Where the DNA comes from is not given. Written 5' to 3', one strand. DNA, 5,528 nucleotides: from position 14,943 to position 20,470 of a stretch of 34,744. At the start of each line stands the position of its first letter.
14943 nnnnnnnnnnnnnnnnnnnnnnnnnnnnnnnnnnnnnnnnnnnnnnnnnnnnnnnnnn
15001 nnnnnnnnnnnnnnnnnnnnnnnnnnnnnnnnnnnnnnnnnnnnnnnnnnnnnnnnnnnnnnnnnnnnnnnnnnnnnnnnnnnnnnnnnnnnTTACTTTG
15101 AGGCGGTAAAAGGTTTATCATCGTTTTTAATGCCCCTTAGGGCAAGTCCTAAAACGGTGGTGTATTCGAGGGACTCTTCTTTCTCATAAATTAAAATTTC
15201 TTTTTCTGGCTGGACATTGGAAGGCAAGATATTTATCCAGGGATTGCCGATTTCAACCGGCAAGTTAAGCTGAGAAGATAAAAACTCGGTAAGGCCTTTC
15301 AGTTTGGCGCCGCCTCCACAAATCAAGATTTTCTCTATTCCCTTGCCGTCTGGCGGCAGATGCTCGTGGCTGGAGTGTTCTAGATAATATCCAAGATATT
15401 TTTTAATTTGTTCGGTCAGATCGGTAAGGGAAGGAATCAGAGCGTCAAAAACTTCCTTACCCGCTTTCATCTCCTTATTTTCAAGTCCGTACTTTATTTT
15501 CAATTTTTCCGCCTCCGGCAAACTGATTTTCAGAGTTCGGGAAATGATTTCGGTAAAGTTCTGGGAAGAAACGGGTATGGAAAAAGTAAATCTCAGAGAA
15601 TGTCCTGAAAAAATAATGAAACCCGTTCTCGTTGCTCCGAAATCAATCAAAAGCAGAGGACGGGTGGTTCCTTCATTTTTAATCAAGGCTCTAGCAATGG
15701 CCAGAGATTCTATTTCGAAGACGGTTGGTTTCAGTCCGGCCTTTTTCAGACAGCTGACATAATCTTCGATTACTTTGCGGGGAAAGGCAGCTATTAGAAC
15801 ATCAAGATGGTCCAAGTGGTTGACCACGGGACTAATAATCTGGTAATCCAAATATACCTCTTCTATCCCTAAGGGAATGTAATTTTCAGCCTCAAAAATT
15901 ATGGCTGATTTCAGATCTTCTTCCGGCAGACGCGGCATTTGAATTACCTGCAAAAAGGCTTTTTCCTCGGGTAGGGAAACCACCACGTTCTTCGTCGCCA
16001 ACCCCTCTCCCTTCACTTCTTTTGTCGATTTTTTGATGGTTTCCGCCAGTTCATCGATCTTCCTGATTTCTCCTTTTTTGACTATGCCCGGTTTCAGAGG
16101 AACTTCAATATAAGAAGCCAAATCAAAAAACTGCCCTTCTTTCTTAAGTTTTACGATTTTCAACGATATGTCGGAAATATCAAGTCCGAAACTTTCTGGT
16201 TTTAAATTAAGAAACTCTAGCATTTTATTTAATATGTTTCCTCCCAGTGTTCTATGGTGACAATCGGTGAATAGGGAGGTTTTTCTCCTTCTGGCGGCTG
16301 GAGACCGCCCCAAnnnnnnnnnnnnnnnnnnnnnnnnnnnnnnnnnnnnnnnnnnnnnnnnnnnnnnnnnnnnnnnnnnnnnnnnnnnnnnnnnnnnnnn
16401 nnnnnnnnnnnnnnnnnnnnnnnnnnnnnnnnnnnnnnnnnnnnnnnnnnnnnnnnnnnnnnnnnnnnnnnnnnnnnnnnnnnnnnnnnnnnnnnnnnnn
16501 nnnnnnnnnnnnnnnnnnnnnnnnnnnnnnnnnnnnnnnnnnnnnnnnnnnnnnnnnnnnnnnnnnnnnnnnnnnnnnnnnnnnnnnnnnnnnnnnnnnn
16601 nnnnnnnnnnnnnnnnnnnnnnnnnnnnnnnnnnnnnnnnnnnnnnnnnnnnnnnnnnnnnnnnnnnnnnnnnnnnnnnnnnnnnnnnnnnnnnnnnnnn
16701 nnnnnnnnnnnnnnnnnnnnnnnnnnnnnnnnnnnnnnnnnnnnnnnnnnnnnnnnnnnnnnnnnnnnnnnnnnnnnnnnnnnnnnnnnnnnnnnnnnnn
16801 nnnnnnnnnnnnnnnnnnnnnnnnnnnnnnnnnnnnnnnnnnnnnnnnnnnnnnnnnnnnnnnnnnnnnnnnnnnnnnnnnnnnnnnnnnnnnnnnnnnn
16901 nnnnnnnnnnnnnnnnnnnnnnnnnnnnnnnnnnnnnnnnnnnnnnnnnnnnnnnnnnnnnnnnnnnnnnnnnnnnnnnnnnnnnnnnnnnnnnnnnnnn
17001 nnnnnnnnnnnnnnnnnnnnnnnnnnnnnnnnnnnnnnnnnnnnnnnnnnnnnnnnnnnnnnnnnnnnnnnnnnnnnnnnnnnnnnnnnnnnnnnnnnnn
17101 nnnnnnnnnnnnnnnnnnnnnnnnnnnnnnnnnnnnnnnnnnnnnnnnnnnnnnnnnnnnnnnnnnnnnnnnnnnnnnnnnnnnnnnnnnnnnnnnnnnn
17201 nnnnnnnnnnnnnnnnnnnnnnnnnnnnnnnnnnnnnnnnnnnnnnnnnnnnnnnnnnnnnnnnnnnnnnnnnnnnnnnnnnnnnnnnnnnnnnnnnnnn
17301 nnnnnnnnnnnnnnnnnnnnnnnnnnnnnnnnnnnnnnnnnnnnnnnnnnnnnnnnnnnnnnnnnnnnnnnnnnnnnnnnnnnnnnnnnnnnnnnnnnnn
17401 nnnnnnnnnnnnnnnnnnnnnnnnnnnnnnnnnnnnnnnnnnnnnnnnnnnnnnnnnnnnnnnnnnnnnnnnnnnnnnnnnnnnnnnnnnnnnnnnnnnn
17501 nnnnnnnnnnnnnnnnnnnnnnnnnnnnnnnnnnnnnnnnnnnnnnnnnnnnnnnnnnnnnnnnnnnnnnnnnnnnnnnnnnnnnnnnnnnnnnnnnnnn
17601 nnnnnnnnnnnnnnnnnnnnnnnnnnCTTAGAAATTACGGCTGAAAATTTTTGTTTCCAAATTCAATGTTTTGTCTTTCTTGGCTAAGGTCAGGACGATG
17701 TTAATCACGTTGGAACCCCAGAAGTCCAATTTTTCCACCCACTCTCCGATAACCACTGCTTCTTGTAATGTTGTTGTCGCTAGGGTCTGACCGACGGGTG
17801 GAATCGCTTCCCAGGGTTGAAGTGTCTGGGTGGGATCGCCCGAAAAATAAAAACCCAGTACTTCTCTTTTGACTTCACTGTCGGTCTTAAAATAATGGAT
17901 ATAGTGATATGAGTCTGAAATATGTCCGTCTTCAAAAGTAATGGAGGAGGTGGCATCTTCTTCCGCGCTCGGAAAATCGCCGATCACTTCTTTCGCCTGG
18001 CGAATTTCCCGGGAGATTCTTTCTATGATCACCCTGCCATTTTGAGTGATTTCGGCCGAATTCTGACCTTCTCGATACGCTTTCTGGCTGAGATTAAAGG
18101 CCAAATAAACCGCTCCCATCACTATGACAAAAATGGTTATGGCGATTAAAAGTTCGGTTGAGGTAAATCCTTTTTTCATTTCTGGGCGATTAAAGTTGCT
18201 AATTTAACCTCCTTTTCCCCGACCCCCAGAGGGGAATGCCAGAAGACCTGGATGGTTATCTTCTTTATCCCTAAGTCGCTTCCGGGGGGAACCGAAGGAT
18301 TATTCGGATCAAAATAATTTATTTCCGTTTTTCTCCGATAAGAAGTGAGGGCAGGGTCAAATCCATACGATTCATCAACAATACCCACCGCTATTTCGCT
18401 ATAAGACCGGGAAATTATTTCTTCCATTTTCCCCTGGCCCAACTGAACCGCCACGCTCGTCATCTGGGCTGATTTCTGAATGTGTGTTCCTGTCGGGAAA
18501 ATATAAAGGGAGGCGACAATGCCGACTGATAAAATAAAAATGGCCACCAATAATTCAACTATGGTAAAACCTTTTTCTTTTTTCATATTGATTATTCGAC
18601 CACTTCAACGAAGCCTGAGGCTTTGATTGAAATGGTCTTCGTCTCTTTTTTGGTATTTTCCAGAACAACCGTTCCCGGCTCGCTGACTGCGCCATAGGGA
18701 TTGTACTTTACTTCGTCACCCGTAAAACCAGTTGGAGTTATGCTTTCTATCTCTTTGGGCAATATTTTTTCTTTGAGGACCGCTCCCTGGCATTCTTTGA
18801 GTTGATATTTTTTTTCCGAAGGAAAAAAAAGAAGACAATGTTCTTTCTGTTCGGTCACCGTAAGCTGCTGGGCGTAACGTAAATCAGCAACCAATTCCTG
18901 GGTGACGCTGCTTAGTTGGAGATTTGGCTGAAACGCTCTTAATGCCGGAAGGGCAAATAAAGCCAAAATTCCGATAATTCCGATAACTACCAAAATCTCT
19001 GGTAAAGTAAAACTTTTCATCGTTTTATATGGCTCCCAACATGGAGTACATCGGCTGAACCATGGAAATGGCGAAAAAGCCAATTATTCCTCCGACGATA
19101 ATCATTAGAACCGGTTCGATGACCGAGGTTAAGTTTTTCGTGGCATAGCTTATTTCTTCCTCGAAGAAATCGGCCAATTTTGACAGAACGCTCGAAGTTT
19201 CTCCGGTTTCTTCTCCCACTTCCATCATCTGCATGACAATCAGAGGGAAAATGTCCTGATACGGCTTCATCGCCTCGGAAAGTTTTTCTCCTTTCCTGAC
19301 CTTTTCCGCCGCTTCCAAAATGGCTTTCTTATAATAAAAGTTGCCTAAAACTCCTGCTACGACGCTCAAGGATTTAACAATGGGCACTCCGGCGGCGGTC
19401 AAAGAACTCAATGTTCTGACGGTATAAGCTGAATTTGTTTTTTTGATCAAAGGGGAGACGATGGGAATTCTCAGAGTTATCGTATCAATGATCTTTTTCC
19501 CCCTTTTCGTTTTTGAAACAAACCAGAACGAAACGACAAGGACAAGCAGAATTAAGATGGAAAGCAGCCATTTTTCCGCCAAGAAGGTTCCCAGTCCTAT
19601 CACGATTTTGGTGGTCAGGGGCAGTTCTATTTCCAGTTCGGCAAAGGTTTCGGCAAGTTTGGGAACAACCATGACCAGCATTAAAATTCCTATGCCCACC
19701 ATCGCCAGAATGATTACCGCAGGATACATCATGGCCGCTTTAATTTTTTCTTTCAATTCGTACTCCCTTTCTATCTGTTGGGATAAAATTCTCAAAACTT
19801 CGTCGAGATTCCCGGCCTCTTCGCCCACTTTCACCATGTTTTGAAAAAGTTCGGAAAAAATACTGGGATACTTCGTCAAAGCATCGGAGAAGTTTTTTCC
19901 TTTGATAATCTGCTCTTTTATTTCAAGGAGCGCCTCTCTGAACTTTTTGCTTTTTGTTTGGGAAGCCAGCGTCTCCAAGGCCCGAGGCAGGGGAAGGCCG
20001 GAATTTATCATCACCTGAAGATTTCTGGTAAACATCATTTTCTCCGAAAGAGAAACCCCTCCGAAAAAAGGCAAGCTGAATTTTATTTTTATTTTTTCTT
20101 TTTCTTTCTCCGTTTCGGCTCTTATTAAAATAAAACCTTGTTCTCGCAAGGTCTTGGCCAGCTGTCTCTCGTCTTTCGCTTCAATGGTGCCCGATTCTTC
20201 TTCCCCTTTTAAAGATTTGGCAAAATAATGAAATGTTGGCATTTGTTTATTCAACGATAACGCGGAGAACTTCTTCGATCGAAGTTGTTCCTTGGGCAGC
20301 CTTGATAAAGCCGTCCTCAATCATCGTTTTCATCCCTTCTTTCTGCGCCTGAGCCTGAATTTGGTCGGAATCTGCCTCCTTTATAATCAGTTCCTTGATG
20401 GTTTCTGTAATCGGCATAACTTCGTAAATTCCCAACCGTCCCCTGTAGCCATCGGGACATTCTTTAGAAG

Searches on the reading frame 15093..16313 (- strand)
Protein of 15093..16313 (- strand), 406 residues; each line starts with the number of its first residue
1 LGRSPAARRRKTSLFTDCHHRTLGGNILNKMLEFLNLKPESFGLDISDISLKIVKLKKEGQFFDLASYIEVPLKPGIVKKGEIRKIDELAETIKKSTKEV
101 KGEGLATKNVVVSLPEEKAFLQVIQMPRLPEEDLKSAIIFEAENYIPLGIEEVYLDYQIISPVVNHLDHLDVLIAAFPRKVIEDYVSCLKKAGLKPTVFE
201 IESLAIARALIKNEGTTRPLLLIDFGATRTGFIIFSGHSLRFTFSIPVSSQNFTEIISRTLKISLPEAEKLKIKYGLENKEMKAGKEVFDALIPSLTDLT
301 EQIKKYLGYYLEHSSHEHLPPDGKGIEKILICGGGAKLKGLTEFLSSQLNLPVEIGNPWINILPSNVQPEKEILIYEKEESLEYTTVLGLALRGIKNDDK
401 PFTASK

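Call 7: search_protein_families(library=pfam, proteins=[window:15093-16313:-], max_evalue=0.001)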
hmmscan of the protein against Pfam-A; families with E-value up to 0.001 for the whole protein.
window:15093-16313:- (406 aa): 3 families
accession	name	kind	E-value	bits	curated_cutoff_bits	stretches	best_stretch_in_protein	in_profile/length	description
PF11104.14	PilM_2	-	1.6e-56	192.1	27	1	43-394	1-339/340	Type IV pilus assembly protein PilM;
PF14450.12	FtsA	-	3.5e-21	76.3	31.8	1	222-375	2-114/127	Cell division protein FtsA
PF06723.19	MreB_Mbl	-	4.2e-06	26.3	27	1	276-357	230-305/327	MreB/Mbl protein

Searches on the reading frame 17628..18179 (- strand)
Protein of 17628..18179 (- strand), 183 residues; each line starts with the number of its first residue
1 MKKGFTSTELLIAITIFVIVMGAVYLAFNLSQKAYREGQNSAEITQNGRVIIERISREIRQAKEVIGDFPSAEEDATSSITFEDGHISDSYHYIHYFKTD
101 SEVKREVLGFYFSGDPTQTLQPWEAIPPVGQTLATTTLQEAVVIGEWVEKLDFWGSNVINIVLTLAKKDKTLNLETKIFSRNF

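Call 13: search_protein_families(library=pfam, proteins=[window:17628-18179:-], max_evalue=0.01)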
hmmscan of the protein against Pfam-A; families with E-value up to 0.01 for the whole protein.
window:17628-18179:- (183 aa): 1 family
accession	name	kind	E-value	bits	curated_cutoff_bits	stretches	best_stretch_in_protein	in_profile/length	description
PF07963.17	N_methyl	-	0.00059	19.7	21.2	1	2-25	4-27/27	Prokaryotic N-terminal methylation motif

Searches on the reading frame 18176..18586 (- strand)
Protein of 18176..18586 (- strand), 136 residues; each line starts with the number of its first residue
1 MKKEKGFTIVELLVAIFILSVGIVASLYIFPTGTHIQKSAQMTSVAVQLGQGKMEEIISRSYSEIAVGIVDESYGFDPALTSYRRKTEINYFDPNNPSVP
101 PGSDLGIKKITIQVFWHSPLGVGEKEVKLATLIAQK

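Call 13: search_protein_families(library=pfam, proteins=[window:18176-18586:-], max_evalue=0.01)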
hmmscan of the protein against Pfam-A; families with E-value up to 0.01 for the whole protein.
window:18176-18586:- (136 aa): 1 family
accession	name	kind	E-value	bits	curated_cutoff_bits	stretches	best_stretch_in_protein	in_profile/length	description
PF07963.17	N_methyl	-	1.1e-08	34.7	21.2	1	1-26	1-26/27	Prokaryotic N-terminal methylation motif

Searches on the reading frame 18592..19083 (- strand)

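Call 13: search_protein_families(library=pfam, proteins=[window:18592-19083:-], max_evalue=0.01)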
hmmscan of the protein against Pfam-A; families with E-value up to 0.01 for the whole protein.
window:18592-19083:- (163 aa): 2 families
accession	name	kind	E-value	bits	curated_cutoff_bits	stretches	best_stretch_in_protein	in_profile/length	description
PF07963.17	N_methyl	-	0.00015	21.7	21.2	1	23-45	5-27/27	Prokaryotic N-terminal methylation motif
PF12019.13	GspH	-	0.0004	21.3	21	1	61-157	2-108/108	Type II transport protein GspH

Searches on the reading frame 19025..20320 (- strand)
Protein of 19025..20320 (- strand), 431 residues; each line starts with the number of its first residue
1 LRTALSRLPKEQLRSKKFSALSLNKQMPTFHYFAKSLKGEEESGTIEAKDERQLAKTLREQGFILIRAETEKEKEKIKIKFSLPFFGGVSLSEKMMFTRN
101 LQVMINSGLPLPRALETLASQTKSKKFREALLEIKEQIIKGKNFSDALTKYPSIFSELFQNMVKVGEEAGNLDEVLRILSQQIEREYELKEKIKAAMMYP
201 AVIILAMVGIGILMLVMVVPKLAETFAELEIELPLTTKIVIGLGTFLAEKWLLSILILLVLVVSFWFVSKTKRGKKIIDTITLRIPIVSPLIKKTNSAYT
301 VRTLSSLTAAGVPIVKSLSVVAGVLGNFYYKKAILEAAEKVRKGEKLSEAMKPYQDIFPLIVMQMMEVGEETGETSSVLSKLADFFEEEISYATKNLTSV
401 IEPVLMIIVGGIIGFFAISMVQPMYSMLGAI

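Call 7: search_protein_families(library=pfam, proteins=[window:19025-20320:-], max_evalue=0.001)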
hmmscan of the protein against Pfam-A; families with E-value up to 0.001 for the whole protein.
window:19025-20320:- (431 aa): 1 family
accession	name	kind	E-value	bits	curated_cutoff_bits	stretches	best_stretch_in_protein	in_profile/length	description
PF00482.28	T2SSF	-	6e-61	204.4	25.2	2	97-220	1-125/125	Type II secretion system (T2SS), protein F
